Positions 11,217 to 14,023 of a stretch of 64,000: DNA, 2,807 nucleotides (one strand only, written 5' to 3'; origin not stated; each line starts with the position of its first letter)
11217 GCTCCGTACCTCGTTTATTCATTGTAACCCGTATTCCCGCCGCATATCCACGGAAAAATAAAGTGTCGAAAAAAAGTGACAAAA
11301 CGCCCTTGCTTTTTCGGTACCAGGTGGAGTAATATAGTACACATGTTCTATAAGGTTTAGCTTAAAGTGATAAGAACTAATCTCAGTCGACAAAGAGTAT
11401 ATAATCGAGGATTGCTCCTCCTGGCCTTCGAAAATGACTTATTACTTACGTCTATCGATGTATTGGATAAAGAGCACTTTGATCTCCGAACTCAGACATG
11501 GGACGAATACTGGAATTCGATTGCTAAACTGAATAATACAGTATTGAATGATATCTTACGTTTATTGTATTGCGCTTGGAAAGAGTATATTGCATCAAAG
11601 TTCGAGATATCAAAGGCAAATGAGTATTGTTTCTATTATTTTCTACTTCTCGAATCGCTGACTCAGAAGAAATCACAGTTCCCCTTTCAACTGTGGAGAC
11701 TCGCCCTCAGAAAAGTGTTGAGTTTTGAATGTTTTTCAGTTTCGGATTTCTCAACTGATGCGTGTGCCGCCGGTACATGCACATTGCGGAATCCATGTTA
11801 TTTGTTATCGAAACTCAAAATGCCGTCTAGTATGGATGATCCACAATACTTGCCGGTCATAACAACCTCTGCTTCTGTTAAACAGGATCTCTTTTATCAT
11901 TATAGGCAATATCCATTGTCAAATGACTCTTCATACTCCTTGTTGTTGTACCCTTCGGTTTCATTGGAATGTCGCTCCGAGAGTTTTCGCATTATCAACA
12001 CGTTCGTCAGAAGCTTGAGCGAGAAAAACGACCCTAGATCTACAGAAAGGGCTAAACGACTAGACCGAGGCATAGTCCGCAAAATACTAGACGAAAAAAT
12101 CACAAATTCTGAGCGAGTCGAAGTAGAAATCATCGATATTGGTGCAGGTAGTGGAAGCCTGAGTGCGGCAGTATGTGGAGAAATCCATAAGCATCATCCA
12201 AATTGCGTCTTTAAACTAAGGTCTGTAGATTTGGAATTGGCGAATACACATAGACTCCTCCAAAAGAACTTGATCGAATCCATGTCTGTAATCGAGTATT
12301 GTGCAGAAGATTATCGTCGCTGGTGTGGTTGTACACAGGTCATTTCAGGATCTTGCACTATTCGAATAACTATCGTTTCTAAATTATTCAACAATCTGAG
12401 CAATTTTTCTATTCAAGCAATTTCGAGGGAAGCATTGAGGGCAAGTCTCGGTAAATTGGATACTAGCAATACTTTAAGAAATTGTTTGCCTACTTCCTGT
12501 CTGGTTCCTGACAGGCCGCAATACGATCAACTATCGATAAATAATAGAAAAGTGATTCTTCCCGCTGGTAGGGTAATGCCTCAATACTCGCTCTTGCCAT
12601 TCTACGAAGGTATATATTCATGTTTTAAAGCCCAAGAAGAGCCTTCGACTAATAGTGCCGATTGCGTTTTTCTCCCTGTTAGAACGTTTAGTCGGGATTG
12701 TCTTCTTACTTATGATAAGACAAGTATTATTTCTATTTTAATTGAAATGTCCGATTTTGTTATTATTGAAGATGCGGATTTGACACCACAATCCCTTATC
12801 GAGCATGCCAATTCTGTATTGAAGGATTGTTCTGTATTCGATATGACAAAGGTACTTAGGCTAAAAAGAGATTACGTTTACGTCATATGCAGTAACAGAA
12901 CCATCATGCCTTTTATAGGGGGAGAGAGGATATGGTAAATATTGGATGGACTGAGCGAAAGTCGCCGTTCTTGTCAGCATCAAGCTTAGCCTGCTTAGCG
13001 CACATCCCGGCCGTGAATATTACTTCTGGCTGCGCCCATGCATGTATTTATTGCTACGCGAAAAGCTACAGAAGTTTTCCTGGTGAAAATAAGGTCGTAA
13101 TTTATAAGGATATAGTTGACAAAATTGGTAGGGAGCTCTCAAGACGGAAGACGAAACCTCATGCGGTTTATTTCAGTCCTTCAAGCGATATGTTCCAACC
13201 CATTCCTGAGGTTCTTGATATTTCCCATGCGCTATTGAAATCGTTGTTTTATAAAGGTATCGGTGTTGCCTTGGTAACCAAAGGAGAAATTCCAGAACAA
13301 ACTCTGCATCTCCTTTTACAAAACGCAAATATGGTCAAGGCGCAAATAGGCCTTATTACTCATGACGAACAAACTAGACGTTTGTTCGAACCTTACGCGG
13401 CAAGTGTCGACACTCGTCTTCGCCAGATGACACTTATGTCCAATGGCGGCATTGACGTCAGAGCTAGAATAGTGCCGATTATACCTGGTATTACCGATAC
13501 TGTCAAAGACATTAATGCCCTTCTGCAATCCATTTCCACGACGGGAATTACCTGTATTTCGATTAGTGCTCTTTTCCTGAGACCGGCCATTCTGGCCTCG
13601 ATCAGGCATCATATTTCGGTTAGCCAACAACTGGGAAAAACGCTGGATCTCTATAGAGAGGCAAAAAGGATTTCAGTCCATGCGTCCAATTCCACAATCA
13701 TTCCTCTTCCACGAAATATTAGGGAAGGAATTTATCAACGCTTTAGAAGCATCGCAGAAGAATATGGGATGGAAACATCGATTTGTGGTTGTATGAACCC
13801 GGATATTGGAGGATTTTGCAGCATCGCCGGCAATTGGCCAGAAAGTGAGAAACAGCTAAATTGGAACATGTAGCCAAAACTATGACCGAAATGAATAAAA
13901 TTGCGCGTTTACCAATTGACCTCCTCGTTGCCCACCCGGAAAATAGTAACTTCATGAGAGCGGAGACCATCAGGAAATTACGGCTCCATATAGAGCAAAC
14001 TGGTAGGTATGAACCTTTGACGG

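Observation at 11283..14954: AT-rich, translationally coupled cassette: MTase-fold giant + SplB-type radical SAM + ParB/Srx protein + small ORF(s), a candidate uncharacterised DNA-modification/defence-type system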

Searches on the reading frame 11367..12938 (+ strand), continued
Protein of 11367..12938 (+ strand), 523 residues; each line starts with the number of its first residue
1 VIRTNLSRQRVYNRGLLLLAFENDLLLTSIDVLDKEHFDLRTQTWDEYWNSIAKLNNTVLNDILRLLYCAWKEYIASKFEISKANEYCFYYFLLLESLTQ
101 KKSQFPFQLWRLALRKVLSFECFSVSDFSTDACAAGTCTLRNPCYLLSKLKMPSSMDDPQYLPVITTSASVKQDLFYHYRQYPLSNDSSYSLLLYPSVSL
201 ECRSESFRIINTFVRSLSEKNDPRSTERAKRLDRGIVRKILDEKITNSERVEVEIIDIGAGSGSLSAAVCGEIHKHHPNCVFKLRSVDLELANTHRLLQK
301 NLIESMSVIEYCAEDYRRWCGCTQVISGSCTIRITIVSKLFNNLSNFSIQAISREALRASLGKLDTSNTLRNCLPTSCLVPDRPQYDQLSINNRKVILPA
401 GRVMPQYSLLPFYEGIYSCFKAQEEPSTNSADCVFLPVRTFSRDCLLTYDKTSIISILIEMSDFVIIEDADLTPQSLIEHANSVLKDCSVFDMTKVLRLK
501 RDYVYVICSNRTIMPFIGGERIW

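Call 106: find_encoding_contigs(protein=P0002, flank=6000, max_places=2)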
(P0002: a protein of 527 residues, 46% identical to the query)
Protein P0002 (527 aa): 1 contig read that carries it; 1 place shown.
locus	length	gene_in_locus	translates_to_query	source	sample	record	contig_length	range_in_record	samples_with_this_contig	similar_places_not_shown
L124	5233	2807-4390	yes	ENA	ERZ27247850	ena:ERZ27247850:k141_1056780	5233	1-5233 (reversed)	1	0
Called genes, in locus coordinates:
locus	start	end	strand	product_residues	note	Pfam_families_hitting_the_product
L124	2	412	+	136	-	?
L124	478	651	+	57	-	-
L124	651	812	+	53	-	-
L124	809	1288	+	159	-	PF04024:PspC, PF22570:LiaF-TM (weak)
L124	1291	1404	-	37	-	-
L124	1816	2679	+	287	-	PF02749:QRPTase_N, PF01729:QRPTase_C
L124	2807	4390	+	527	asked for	-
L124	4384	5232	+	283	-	?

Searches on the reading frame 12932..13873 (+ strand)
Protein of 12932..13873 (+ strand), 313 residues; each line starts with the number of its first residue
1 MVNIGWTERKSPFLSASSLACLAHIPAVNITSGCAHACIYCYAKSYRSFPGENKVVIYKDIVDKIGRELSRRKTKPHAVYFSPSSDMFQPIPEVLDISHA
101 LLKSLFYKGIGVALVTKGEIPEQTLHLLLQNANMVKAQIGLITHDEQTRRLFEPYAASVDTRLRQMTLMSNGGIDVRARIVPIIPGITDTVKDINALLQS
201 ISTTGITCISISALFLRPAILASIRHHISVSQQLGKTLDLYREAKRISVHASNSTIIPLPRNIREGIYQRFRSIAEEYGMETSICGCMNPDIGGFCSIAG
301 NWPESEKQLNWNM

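Call 3: search_protein_families(library=pfam, proteins=[window:12932-13873:+], max_evalue=1)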
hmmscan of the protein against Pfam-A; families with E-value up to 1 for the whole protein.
window:12932-13873:+ (313 aa): 3 families
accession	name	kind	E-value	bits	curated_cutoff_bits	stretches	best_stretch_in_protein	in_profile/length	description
PF04055.27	Radical_SAM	-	3.9e-12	47.1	29.5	1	28-190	1-157/166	Radical SAM superfamily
PF13353.11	Fer4_12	-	0.0057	17.4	22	1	31-73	12-52/137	4Fe-4S single cluster domain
PF08902.16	DUF1848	-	0.086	13.1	30.5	0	238-286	155-200/262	Domain of unknown function (DUF1848)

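Call 4: search_protein_families(library=padloc, proteins=[window:12932-13873:+], max_evalue=1)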
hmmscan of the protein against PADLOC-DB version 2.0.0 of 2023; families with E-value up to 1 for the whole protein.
window:12932-13873:+ (313 aa): 0 families

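Call 5: search_protein_families(library=ncbifam, proteins=[window:12932-13873:+], max_evalue=1)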
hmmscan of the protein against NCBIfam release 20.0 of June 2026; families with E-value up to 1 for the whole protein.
window:12932-13873:+ (313 aa): 28 families (the best 25 are shown)
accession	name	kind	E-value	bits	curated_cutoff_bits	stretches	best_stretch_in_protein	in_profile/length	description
NF033668.1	rSAM_PA0069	hypoth_equivalog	2.9e-27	95.6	360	1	27-216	60-256/348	PA0069 family radical SAM protein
NF038135.1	rSAM_Rv2578c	equivalog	8.9e-24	84.1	430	1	27-222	63-268/317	Rv2578c family radical SAM protein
NF038136.1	rSAM_Rv_intein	exception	2e-14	53.4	700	1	53-219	354-522/574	intein-containing Rv2578c family radical SAM protein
TIGR04470.1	rSAM_mob_pairB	equivalog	2.5e-13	50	410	1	27-225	21-212/285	radical SAM mobile pair protein B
TIGR02493.1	PFLA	equivalog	9.3e-07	28.4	231.75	1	30-204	21-186/235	pyruvate formate-lyase-activating protein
TIGR01212.1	TIGR01212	equivalog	3e-05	23.3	180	1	37-216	39-217/302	tRNA modification radical SAM protein MnmL/YtqA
NF033719.1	ind_deCO2_activ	equivalog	0.00012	21.5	425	1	35-211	92-255/302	indoleacetate decarboxylase activase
NF043069.1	T4HPD_activ_SAM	equivalog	0.00033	20.1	425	1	34-206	85-244/299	trans-4-hydroxy-L-proline dehydratase activase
NF048010.1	SfplDhtActHpsHDes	equivalog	0.00049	19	430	1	96-204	147-252/298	(2S)-3-sulfopropanediol dehydratase activating enzyme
TIGR04070.1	photo_TT_lyase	equivalog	0.0006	18.9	400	1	28-202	81-251/338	spore photoproduct lyase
TIGR02495.1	NrdG2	equivalog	0.00085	18.7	131.15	1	28-205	20-184/193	anaerobic ribonucleoside-triphosphate reductase activating protein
NF045574.1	sacti_mat_StsB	exception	0.00095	18.1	625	1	29-65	101-137/466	StsB family radical SAM/SPASM domain sactipeptide maturase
TIGR02494.1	PFLE_PFLC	subfamily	0.002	17.4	174.35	1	96-202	139-240/293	glycyl-radical enzyme activating protein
NF007483.0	PRK10076.1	equivalog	0.0024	17.1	326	1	98-209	135-241/292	[formate-C-acetyltransferase]-activating enzyme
TIGR04317.1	W_rSAM_matur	equivalog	0.0062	15.7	380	1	28-215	8-185/349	tungsten cofactor oxidoreductase radical SAM maturase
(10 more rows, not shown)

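Call 51: search_protein_families(library=phrogs, proteins=[window:12932-13873:+], max_evalue=0.01)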
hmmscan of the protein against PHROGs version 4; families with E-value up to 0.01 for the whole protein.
window:12932-13873:+ (313 aa): 2 families
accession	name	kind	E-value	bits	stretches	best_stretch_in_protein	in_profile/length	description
phrog_13321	-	unknown function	6.3e-27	95.5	1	27-217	45-241/307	-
phrog_9252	-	DNA, RNA and nucleotide metabolism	7.4e-13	49.1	1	32-285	123-370/480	DNA repair photolyase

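Call 52: search_solved_structures(query=window:12932-13870:+, max_evalue=1, show_alignments=2)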
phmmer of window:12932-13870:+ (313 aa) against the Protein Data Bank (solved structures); distinct sequences matched with E-value up to 1: 0.

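Call 80: find_homologous_proteins(query=window:12932-13870:+, max_evalue=1e-10)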
Query window:12932-13870:+ (313 aa): 266 proteins with E <= 1e-10 among 1914 candidates; the best 120 are listed.
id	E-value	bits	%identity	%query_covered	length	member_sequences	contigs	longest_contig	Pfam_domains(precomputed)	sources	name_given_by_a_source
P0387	1.9e-207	705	100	100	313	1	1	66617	PF04055.28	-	-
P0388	9.7e-130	450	62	100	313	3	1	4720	PF04055.28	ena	-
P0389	2.7e-129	449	65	100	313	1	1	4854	PF04055.28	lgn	-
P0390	5.6e-128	444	63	99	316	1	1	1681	PF04055.28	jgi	jgi:DNA repair photolyase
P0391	2.0e-125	436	63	96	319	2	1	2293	PF20903.4,PF04055.28,PF08902.17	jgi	jgi:DNA repair photolyase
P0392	6.8e-124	431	61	98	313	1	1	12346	PF04055.28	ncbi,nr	ncbi:MAG: radical SAM protein [Chloroflexi bacterium]|nr:radical SAM protein [Chloroflexota bacteriu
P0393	1.2e-122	427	63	96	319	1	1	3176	PF20903.4,PF04055.28,PF08902.17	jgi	jgi:DNA repair photolyase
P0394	1.6e-122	427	61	97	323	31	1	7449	PF04055.28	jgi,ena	jgi:DNA repair photolyase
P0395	7.1e-122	424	60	97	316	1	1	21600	PF20903.4,PF04055.28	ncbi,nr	ncbi:MAG: radical SAM protein [Dehalococcoidales bacterium]|nr:radical SAM protein [Dehalococcoidale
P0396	2.3e-121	423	61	96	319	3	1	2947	PF20903.4,PF04055.28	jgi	jgi:DNA repair photolyase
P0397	8.2e-121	421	62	96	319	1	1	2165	PF20903.4,PF04055.28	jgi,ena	-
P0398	1.3e-120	420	61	96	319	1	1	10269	PF20903.4,PF04055.28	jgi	jgi:DNA repair photolyase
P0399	8.5e-119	414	60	97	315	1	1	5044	PF04055.28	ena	-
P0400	8.8e-119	414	60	98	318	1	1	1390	PF20903.4,PF04055.28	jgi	jgi:DNA repair photolyase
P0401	1.8e-118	413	59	98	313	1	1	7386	PF20903.4,PF04055.28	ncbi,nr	ncbi:MAG: radical SAM protein [Chitinispirillaceae bacterium]|nr:radical SAM protein [Chitinispirill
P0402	8.3e-118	411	59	96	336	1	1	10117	PF20903.4,PF04055.28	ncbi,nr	ncbi:MAG: radical SAM protein [Dehalococcoidales bacterium]|nr:radical SAM protein [Dehalococcoidale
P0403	1.3e-117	410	60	99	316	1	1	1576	PF20903.4,PF04055.28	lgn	-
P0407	1.4e-116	407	57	99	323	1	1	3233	PF20903.4,PF04055.28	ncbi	-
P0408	1.8e-116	407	58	98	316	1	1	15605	PF20903.4,PF04055.28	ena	-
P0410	1.6e-115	404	57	98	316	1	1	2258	PF20903.4,PF04055.28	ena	-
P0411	2.9e-115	403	57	99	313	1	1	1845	PF20903.4,PF04055.28,PF08902.17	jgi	jgi:DNA repair photolyase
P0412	6.7e-115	401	58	96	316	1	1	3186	PF20903.4,PF04055.28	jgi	jgi:DNA repair photolyase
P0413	1.7e-114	400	57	99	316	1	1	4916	PF20903.4,PF04055.28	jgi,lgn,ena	-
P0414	2.0e-114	400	56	98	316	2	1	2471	PF20903.4,PF04055.28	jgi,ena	-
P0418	1.3e-113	397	59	98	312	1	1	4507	PF20903.4,PF04055.28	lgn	-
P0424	7.8e-113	395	57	98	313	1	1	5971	PF20903.4,PF04055.28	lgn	-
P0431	9.6e-112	391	56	98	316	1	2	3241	PF20903.4,PF04055.28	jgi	jgi:DNA repair photolyase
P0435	6.2e-111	388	55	98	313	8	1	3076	PF20903.4,PF04055.28,PF08902.17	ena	-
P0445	2.2e-109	383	55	98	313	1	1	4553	PF20903.4,PF04055.28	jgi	jgi:DNA repair photolyase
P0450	7.4e-109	382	53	97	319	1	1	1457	PF20903.4,PF04055.28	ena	-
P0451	8.2e-109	381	55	98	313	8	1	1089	PF20903.4,PF04055.28,PF08902.17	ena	-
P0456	2.5e-108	380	55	96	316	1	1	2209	PF20903.4,PF04055.28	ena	-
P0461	1.3e-107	378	52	98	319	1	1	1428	PF20903.4,PF04055.28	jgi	-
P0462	1.7e-107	377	55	98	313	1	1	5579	PF20903.4,PF04055.28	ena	-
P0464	3.5e-107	376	53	99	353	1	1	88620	PF20903.4,PF04055.28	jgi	jgi:DNA repair photolyase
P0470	2.3e-106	373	54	96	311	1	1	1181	PF20903.4,PF04055.28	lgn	-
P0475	6.6e-106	372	55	99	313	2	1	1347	PF20903.4,PF04055.28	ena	-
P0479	4.4e-105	369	55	99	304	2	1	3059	PF20903.4,PF04055.28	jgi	jgi:DNA repair photolyase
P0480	7.6e-105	368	55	95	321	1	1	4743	PF20903.4,PF04055.28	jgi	jgi:DNA repair photolyase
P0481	9.4e-105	368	51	98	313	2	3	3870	PF20903.4,PF04055.28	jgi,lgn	-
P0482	1.2e-103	365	50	96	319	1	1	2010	PF20903.4,PF04055.28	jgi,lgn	jgi:DNA repair photolyase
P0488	6.2e-101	356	54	97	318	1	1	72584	PF20903.4,PF04055.28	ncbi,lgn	-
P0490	7.1e-101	355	53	97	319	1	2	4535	PF20903.4,PF04055.28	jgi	jgi:DNA repair photolyase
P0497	1.1e-99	351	53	93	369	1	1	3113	PF20903.4,PF04055.28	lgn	-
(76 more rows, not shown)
